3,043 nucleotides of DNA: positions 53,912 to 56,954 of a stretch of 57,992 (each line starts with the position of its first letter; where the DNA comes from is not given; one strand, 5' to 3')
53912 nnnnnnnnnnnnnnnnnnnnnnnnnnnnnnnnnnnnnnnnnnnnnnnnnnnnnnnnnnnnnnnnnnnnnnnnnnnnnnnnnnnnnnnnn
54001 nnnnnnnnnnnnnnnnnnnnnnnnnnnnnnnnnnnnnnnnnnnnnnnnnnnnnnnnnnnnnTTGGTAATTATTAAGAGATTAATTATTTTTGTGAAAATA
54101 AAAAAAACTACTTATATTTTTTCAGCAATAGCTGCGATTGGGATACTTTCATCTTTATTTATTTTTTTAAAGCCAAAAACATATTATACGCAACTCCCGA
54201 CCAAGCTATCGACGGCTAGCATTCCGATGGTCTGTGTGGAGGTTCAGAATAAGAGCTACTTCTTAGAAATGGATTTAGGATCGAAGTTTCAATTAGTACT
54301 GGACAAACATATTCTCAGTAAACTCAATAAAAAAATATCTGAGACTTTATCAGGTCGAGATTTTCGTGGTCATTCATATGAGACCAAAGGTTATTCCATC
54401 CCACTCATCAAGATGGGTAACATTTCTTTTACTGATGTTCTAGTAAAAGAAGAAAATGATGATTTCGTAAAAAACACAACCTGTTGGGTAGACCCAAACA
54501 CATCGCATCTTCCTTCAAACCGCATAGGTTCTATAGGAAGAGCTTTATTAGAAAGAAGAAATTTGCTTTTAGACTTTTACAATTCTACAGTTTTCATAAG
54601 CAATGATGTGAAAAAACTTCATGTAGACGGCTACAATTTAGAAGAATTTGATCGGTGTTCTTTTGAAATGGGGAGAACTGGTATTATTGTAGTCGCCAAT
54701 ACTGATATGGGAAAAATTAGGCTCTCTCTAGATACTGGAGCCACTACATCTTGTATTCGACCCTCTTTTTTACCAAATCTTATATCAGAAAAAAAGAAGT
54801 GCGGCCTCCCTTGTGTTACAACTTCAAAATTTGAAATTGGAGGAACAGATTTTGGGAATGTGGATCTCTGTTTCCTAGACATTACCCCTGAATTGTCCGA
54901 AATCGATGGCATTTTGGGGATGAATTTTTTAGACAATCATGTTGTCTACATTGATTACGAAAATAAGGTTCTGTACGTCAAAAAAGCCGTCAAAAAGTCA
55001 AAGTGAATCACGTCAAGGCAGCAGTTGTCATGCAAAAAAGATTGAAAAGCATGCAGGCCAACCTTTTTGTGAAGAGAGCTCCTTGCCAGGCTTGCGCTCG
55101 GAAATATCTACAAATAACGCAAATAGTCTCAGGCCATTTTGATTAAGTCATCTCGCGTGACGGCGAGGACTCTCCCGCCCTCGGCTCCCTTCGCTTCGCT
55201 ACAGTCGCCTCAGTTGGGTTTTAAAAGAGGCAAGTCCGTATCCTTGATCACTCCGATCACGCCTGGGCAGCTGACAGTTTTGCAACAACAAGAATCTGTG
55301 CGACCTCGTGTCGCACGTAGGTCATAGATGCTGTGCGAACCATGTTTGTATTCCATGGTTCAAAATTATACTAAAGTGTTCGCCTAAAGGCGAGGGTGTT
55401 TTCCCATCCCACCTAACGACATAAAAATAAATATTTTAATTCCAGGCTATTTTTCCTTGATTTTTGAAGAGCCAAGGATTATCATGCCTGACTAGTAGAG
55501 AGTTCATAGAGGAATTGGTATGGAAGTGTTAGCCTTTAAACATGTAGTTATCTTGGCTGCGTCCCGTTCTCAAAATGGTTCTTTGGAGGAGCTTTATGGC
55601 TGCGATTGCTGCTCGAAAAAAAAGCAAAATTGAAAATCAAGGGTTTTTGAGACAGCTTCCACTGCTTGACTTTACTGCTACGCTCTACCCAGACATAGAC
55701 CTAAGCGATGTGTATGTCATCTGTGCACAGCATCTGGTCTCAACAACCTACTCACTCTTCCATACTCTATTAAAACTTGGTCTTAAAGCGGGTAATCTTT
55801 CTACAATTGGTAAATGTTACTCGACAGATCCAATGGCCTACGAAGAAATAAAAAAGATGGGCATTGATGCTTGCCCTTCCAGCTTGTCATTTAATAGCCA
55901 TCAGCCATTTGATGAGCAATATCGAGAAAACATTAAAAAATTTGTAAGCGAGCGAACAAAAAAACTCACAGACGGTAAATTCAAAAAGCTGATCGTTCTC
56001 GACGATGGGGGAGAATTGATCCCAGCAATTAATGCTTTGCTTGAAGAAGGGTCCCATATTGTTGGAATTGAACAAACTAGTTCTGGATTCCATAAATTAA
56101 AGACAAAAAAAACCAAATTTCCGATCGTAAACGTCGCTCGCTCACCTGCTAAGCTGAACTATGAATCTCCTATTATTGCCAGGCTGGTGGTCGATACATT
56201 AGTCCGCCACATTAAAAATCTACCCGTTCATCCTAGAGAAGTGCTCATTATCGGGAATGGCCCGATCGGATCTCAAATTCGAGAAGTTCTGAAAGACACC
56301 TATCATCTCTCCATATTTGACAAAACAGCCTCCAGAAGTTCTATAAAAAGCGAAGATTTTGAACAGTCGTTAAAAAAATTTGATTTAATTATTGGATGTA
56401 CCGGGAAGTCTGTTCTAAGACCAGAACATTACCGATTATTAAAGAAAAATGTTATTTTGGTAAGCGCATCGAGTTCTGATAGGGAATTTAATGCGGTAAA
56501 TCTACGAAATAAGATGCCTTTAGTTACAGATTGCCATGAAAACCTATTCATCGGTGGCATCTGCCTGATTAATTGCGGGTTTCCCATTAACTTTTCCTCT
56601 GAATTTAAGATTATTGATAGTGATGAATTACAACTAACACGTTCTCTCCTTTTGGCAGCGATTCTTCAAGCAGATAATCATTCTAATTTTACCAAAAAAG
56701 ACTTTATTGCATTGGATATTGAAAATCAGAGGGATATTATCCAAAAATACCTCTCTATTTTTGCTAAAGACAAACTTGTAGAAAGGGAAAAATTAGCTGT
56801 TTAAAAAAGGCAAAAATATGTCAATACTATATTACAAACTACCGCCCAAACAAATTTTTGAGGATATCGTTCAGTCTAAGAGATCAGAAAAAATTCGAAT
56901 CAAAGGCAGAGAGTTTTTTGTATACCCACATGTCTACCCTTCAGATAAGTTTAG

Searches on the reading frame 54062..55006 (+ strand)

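Call 65: search_protein_families(library=pfam, max_evalue=0.001, proteins=[window:54062-55006:+])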
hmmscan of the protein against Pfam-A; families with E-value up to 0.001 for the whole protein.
window:54062-55006:+ (314 aa): 2 families
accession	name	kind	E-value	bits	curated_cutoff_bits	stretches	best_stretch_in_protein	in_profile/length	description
PF13650.11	Asp_protease_2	-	1.6e-06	29.2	24.3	0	219-289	10-90/90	Aspartyl protease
PF13975.11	gag-asp_proteas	-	0.00025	22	28.2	0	219-291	10-91/92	gag-polyprotein putative aspartyl protease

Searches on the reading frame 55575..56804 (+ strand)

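Call 65: search_protein_families(library=pfam, max_evalue=0.001, proteins=[window:55575-56804:+])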
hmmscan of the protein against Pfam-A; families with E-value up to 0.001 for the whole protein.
window:55575-56804:+ (409 aa): 1 family
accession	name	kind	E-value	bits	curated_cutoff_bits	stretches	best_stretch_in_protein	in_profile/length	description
PF13241.12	NAD_binding_7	-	1.5e-05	26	22.1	1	218-301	5-94/104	Putative NAD(P)-binding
